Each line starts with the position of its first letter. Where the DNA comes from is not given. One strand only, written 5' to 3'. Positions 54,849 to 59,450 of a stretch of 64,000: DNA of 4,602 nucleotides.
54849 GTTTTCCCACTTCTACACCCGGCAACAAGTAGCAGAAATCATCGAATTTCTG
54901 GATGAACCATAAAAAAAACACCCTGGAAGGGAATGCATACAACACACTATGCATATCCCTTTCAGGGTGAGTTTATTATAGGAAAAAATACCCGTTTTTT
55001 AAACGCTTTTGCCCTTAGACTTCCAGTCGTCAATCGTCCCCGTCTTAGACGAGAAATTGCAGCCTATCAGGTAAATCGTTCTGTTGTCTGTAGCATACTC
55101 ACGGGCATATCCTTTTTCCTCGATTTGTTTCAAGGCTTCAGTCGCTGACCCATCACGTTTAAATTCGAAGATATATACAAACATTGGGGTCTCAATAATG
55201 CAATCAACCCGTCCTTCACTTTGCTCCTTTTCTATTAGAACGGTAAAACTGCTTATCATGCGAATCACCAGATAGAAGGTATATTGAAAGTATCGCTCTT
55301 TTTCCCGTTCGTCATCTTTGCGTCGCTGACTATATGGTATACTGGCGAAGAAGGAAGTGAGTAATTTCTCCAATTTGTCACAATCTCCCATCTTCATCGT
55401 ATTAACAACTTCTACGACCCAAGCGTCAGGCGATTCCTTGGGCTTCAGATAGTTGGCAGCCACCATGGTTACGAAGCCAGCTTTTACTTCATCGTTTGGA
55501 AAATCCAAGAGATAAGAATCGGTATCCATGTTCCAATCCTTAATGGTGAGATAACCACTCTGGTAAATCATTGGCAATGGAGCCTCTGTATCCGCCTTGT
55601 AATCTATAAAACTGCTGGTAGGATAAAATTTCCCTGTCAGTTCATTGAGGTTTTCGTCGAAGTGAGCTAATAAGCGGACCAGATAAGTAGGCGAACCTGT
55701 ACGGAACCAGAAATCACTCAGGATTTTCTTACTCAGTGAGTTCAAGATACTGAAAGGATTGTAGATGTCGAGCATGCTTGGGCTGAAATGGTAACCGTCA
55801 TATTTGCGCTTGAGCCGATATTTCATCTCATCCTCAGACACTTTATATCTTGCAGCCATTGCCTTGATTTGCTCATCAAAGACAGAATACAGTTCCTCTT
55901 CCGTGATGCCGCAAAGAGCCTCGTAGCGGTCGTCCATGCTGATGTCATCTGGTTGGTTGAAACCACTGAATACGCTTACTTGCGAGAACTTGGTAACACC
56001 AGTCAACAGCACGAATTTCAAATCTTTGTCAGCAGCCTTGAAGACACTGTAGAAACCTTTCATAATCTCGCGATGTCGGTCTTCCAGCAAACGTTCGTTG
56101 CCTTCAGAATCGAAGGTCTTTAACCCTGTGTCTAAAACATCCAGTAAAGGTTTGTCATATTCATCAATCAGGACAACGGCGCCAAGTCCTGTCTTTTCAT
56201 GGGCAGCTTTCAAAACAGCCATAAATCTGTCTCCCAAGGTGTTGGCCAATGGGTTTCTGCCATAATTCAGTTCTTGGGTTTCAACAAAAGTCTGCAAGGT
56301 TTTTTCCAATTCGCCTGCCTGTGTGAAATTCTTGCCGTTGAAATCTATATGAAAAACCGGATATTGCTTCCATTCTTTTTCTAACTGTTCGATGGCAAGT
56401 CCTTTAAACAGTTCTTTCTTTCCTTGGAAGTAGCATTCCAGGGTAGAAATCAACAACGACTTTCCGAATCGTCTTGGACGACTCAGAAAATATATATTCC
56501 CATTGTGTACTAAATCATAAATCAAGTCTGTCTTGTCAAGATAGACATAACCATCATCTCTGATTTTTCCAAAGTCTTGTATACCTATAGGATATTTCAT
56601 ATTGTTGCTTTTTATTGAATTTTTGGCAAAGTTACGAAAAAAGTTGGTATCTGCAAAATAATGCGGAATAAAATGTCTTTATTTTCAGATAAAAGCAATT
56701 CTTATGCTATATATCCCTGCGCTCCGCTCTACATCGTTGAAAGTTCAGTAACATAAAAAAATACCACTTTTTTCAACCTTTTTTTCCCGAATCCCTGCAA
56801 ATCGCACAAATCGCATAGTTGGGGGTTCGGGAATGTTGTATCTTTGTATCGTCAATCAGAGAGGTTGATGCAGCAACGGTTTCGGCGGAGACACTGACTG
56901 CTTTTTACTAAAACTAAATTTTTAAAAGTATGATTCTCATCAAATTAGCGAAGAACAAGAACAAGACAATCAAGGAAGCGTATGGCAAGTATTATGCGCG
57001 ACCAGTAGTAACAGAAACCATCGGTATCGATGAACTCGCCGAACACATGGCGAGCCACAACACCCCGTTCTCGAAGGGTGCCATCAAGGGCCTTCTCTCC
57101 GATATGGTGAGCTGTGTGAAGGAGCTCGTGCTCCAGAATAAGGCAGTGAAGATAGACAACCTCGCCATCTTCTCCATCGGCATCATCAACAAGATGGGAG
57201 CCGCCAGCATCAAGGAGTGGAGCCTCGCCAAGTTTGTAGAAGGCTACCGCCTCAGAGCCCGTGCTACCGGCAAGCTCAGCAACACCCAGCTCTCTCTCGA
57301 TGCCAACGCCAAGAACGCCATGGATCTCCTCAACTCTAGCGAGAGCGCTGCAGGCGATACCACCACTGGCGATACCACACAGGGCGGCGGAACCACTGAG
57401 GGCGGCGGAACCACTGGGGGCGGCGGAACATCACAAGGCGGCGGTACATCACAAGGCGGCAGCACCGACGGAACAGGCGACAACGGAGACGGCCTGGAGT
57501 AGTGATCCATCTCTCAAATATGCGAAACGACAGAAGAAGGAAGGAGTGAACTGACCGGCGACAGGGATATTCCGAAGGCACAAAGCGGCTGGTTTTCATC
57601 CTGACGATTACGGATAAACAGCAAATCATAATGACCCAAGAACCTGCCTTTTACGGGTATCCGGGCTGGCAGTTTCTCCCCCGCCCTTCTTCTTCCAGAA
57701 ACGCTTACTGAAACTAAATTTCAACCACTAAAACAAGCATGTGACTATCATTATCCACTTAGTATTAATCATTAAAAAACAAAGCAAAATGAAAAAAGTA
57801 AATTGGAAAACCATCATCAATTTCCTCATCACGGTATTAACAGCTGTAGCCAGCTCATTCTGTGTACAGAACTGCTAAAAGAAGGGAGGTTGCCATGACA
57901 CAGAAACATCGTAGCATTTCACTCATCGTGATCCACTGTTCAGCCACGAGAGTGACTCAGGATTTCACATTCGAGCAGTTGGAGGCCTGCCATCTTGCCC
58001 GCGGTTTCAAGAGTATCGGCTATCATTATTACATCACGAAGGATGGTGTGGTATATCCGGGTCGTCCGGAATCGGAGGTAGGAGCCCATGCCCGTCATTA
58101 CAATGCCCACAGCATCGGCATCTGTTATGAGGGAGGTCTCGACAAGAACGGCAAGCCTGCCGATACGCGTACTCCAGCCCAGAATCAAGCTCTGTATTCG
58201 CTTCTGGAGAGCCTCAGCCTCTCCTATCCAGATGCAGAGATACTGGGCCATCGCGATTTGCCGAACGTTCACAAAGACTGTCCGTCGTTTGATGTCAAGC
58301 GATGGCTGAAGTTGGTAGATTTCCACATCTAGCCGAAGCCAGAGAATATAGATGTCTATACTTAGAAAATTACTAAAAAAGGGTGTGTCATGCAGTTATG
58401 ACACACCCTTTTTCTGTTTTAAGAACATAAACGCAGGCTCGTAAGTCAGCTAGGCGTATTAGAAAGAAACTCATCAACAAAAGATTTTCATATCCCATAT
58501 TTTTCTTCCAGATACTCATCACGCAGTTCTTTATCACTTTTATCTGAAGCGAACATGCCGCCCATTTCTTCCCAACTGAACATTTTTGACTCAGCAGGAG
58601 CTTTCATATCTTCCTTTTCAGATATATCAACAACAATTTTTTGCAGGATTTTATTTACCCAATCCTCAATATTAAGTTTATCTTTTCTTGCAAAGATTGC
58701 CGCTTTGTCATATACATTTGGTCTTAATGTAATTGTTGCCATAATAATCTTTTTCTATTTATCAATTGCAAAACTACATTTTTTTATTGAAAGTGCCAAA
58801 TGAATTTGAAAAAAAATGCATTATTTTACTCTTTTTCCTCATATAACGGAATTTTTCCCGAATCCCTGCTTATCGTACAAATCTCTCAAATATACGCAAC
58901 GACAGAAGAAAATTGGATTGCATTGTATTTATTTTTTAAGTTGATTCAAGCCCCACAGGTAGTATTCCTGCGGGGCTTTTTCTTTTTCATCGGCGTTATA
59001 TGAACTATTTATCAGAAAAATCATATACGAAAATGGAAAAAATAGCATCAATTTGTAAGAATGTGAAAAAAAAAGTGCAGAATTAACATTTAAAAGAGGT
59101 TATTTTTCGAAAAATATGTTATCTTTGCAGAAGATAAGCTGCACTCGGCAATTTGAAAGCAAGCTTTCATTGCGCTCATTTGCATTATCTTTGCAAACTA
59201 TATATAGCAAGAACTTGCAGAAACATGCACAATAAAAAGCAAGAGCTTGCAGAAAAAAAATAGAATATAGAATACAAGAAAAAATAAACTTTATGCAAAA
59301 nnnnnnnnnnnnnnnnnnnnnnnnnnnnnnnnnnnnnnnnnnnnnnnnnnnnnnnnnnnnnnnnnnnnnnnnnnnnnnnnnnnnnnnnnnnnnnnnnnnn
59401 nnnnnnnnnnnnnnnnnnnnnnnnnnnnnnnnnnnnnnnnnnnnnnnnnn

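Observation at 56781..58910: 'Ghost' HU locus: flanks of the HU gene recur 2 kb downstream joined at a microhomology, with the ~700-bp HU segment absent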

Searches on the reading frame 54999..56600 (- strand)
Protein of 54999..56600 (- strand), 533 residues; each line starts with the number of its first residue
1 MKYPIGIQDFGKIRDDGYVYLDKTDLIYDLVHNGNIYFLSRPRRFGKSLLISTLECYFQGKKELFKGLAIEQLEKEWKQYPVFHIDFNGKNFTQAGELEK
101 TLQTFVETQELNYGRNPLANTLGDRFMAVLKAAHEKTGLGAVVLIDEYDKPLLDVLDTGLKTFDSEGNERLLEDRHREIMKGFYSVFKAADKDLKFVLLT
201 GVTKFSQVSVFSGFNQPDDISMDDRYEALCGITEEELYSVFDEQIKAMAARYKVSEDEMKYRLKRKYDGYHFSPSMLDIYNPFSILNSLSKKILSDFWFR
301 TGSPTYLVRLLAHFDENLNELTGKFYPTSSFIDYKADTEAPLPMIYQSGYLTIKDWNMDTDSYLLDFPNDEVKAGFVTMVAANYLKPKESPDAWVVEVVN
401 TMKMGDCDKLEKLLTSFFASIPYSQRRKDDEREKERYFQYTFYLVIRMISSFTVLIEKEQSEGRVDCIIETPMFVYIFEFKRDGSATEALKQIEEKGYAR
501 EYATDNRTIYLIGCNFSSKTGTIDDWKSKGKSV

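Call 7: search_protein_families(library=ncbifam, proteins=[window:54999-56600:-], max_evalue=0.01)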
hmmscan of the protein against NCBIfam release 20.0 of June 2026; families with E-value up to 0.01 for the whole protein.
window:54999-56600:- (533 aa): 0 families

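Call 8: search_protein_families(library=pfam, proteins=[window:54999-56600:-], max_evalue=0.01)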
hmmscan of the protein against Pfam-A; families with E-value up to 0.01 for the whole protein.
window:54999-56600:- (533 aa): 2 families
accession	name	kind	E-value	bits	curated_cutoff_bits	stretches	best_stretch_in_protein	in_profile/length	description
PF09820.16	AAA-ATPase_like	-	4.8e-67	226.1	26.1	1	4-211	1-201/201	Predicted AAA-ATPase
PF08011.17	PDDEXK_9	-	2.7e-22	79.1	25.5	1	434-526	2-105/105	PD-(D/E)XK nuclease superfamily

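Call 60: search_protein_families(library=padloc, proteins=[window:54999-56600:-], max_evalue=0.001)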
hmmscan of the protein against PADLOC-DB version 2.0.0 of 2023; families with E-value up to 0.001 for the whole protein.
window:54999-56600:- (533 aa): 0 families

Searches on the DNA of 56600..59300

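Call 44: search_rna_families(source=window, start=56600, end=59300, threshold=evalue, max_evalue=1)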
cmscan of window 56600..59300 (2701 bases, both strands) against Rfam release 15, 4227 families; matches with E-value up to 1: 1.
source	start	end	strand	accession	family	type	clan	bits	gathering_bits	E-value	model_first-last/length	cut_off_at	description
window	58889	58987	+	RF04312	trpB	Cis-reg;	-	28.9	59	0.27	1-107/107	no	trpB ncRNA motif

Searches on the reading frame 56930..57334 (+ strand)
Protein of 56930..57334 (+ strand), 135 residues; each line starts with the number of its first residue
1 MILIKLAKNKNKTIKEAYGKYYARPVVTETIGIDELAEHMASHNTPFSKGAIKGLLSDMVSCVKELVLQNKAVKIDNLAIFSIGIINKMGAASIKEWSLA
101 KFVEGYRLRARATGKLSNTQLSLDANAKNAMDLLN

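Call 15: find_homologous_proteins(query=window:56930-57334:+, max_evalue=0.00001)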
Query window:56930-57334:+ (135 aa): 968 proteins with E <= 0.00001 among 986 candidates; the best 120 are listed.
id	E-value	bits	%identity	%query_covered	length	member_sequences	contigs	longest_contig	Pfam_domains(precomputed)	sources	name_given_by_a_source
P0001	1.5e-78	279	99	100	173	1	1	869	PF18291.7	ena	-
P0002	1.9e-78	279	99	100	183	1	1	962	PF18291.7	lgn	-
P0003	2.1e-78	278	99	100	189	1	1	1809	PF18291.7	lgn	-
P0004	2.2e-78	278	99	100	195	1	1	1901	PF18291.7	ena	-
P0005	2.4e-78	278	99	100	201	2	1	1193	PF18291.7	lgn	-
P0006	2.6e-78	278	99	100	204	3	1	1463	PF18291.7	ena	-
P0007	4.9e-78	277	99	100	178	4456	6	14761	PF18291.7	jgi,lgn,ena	-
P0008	5.0e-78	277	99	100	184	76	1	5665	PF18291.7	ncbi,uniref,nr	ncbi:DNA-binding protein [Segatella copri]|uniref:DNA-binding protein n=1 Tax=Segatella copri TaxID=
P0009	1.3e-77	276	99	100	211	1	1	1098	PF18291.7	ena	-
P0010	2.3e-77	275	98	100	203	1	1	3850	PF18291.7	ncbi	-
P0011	5.9e-77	274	98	100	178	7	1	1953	PF18291.7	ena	-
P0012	3.0e-76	272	97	100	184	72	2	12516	PF18291.7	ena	-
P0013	4.0e-76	271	98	99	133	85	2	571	PF18291.7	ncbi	ncbi:DNA-binding protein, partial [Segatella copri]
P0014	5.6e-76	271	96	100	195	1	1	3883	PF18291.7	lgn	-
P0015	6.5e-76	270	96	100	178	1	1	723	PF18291.7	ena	-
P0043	1.0e-60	221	77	99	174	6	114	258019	PF18291.7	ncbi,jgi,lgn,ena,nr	nr:DNA-binding protein [uncultured Prevotella sp.]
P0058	4.4e-58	213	75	99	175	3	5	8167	PF18291.7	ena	-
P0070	6.5e-51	190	68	100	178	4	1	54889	PF18291.7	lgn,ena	-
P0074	2.4e-48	182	68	87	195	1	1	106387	PF18291.7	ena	-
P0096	8.0e-48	180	61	99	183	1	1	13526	PF18291.7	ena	-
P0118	1.6e-47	179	65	99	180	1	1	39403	PF18291.7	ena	-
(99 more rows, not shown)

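Call 16: find_encoding_contigs(protein=P0043, flank=5000, max_places=5)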
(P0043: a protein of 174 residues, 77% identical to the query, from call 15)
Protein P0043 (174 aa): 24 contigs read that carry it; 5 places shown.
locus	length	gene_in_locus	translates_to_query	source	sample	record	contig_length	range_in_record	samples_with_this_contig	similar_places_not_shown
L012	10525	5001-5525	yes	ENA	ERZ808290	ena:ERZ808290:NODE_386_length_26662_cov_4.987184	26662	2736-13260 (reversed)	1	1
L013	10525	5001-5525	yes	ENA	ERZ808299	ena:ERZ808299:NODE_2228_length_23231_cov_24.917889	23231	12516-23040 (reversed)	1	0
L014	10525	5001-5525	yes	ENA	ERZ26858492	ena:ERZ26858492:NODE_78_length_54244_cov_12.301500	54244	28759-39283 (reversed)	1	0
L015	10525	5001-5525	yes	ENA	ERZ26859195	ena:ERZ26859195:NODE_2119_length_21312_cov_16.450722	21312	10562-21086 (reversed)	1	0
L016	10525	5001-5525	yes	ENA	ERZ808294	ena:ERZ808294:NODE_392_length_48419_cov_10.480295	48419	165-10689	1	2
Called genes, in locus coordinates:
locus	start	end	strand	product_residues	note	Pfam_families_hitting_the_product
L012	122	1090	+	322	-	-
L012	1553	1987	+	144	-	-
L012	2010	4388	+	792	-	PF08800:BT4734-like_N, PF05272:VapE-like_dom, PF19263:DUF5906 (weak)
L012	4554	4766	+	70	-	PF14053:DUF4248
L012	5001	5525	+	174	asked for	PF18291:HU-HIG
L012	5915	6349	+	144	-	PF01510:Amidase_2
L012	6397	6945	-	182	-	PF03806:ABG_transport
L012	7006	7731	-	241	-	PF00072:Response_reg, PF19355:DUF5932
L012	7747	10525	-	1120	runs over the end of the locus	PF17139:DUF5112, PF13424:TPR_12 (weak), PF17140:DUF5113, PF02518:HATPase_c, PF17140:DUF5113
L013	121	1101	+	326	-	-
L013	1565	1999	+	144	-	-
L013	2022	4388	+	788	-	PF08800:BT4734-like_N, PF05272:VapE-like_dom, PF19263:DUF5906 (weak)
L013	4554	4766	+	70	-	PF14053:DUF4248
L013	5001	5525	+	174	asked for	PF18291:HU-HIG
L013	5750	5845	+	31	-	PF20096:DUF6486 (weak)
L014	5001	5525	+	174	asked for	PF18291:HU-HIG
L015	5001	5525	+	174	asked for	PF18291:HU-HIG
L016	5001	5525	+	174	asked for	PF18291:HU-HIG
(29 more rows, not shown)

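Call 17: find_encoding_contigs(protein=P0070, flank=5000, max_places=3)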
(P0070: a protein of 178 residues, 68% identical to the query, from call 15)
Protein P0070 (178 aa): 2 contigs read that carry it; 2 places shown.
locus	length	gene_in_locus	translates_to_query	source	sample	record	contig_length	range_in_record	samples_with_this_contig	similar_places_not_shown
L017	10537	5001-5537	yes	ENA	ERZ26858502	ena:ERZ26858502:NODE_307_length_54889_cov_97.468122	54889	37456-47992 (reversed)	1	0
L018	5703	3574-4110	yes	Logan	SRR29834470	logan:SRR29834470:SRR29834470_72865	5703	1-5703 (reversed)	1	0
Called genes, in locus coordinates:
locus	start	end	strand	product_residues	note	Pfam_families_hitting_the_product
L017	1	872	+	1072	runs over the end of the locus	PF00873:ACR_tran, PF03176:MMPL (weak), PF02355:SecD_SecF_C (weak)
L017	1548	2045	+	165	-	-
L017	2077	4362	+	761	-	PF08800:BT4734-like_N, PF05272:VapE-like_dom, PF19263:DUF5906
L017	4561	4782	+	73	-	PF14053:DUF4248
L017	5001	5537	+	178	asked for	PF18291:HU-HIG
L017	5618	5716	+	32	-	PF20096:DUF6486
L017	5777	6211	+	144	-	PF01510:Amidase_2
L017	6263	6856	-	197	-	-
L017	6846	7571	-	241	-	PF00072:Response_reg, PF19355:DUF5932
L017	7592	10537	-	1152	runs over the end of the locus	PF17139:DUF5112, PF13424:TPR_12 (faint), PF17140:DUF5113, PF02518:HATPase_c, PF17140:DUF5113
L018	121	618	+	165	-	-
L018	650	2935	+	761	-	PF08800:BT4734-like_N, PF05272:VapE-like_dom, PF19263:DUF5906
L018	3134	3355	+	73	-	PF14053:DUF4248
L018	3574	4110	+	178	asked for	PF18291:HU-HIG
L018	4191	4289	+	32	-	PF20096:DUF6486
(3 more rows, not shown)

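Call 18: find_encoding_contigs(protein=P0074, flank=5000, max_places=3)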
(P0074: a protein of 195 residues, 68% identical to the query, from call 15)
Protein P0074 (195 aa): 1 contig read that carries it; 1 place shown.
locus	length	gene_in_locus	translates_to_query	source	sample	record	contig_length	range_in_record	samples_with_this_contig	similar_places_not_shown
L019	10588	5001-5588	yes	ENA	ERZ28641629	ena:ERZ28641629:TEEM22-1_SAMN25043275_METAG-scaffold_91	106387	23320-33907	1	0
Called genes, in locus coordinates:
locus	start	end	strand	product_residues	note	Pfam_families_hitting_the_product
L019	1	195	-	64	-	-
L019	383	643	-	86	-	-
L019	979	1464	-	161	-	-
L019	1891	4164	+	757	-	PF08800:BT4734-like_N, PF05272:VapE-like_dom, PF19263:DUF5906 (weak)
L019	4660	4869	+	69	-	PF14053:DUF4248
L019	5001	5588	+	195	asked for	PF18291:HU-HIG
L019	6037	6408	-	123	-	PF13366:PDDEXK_3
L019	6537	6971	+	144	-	PF01510:Amidase_2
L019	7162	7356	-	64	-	PF02609:Exonuc_VII_S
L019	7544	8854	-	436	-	PF13742:tRNA_anti_2, PF02601:Exonuc_VII_L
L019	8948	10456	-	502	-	PF00082:Peptidase_S8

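Call 45: find_encoding_contigs(protein=P0096, flank=3000, max_places=2)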
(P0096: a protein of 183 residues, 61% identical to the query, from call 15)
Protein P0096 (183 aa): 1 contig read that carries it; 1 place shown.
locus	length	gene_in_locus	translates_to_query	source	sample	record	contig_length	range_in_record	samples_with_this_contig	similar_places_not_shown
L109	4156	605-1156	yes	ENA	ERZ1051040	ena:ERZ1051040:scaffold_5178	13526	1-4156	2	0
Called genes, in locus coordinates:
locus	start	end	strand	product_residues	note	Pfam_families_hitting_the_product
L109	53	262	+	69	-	PF14053:DUF4248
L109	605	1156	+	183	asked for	PF18291:HU-HIG (weak)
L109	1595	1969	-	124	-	PF13366:PDDEXK_3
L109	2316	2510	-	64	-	PF02609:Exonuc_VII_S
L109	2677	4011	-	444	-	PF13742:tRNA_anti_2, PF02601:Exonuc_VII_L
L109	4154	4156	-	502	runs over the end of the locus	PF00082:Peptidase_S8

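Call 46: find_encoding_contigs(protein=P0118, flank=3000, max_places=2)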
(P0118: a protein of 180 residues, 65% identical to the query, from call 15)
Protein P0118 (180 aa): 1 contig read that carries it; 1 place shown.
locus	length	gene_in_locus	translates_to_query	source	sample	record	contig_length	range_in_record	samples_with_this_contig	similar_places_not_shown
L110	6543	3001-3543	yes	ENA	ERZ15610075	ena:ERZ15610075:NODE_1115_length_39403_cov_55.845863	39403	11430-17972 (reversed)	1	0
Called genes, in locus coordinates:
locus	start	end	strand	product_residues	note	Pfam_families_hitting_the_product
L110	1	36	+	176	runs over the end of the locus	-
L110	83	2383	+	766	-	PF08800:BT4734-like_N, PF05272:VapE-like_dom, PF19263:DUF5906 (weak)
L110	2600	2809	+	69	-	PF14053:DUF4248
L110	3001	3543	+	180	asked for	PF18291:HU-HIG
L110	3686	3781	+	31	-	PF20096:DUF6486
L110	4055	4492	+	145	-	PF01510:Amidase_2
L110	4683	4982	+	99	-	PF20482:DUF6722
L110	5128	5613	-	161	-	PF16585:Lipocalin_8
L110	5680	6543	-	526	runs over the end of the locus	PF14052:Caps_assemb_Wzi (weak)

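Call 47: find_encoding_contigs(protein=P0058, flank=3000, max_places=2)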
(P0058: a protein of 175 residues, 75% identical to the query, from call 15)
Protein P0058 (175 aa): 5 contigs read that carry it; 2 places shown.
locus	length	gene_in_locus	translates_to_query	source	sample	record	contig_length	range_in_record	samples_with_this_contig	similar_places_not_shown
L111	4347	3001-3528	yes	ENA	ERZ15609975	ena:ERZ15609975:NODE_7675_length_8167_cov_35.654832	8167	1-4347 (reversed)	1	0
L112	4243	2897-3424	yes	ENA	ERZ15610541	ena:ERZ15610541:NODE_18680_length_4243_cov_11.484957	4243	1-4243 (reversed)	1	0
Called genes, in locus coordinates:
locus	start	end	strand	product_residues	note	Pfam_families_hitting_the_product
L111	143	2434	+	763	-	PF08800:BT4734-like_N, PF05272:VapE-like_dom, PF19263:DUF5906 (weak)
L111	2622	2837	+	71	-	PF14053:DUF4248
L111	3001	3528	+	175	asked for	PF18291:HU-HIG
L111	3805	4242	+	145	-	PF01510:Amidase_2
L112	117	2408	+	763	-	PF08800:BT4734-like_N, PF05272:VapE-like_dom, PF19263:DUF5906 (weak)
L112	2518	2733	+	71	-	PF14053:DUF4248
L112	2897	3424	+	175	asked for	PF18291:HU-HIG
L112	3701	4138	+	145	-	PF01510:Amidase_2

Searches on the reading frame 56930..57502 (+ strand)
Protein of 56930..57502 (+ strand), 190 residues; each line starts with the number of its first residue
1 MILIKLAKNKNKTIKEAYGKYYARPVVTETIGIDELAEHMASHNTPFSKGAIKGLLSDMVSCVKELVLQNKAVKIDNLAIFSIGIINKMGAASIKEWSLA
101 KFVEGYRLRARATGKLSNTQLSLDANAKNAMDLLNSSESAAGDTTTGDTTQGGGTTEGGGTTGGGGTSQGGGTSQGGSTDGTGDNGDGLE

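Call 7: search_protein_families(library=ncbifam, proteins=[window:56930-57502:+], max_evalue=0.01)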
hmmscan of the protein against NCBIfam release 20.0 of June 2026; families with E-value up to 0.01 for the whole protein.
window:56930-57502:+ (190 aa): 1 family
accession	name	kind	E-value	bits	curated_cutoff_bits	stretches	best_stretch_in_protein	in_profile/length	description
TIGR01201.1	HU_rel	subfamily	8.5e-13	48.5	68.6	1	5-166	5-169/170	HU family DNA-binding protein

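Call 8: search_protein_families(library=pfam, proteins=[window:56930-57502:+], max_evalue=0.01)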
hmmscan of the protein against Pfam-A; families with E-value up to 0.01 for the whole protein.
window:56930-57502:+ (190 aa): 2 families
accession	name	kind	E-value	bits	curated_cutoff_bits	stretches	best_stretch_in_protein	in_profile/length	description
PF18291.6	HU-HIG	-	5.2e-09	36.7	26.2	1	5-87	6-87/125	HU domain fused to wHTH, Ig, or Glycine-rich motif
PF14848.11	HU-DNA_bdg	-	0.0053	17.2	30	1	9-74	7-72/124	DNA-binding domain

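Call 12: find_encoding_contigs(protein=window:56930-57502:+, flank=6000, max_places=10)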
Protein window:56930-57502:+ (190 aa): 1 contig read that carries it; 1 place shown.
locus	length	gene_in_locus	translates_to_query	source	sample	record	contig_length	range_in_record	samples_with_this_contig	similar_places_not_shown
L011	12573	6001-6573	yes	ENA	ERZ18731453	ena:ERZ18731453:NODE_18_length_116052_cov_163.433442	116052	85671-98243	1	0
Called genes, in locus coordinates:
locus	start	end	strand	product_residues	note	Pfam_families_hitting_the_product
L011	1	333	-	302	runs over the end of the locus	PF12784:PDDEXK_2, PF27070:HTH_Rpn_C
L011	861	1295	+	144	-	-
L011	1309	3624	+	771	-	PF08800:BT4734-like_N, PF05272:VapE-like_dom, PF19263:DUF5906 (weak)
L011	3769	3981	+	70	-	PF14053:DUF4248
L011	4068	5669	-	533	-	PF09820:AAA-ATPase_like, PF08011:PDDEXK_9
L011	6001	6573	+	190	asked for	-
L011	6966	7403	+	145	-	PF01510:Amidase_2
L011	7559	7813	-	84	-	-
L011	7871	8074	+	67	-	-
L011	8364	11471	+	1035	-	PF13620:CarboxypepD_reg (weak), PF13715:CarbopepD_reg_2, PF07715:Plug, PF00593:TonB_dep_Rec_b-barrel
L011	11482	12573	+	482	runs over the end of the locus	PF14322:SusD-like_3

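Call 60: search_protein_families(library=padloc, proteins=[window:56930-57502:+], max_evalue=0.001)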
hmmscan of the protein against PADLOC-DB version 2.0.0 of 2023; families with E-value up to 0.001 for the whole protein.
window:56930-57502:+ (190 aa): 0 families
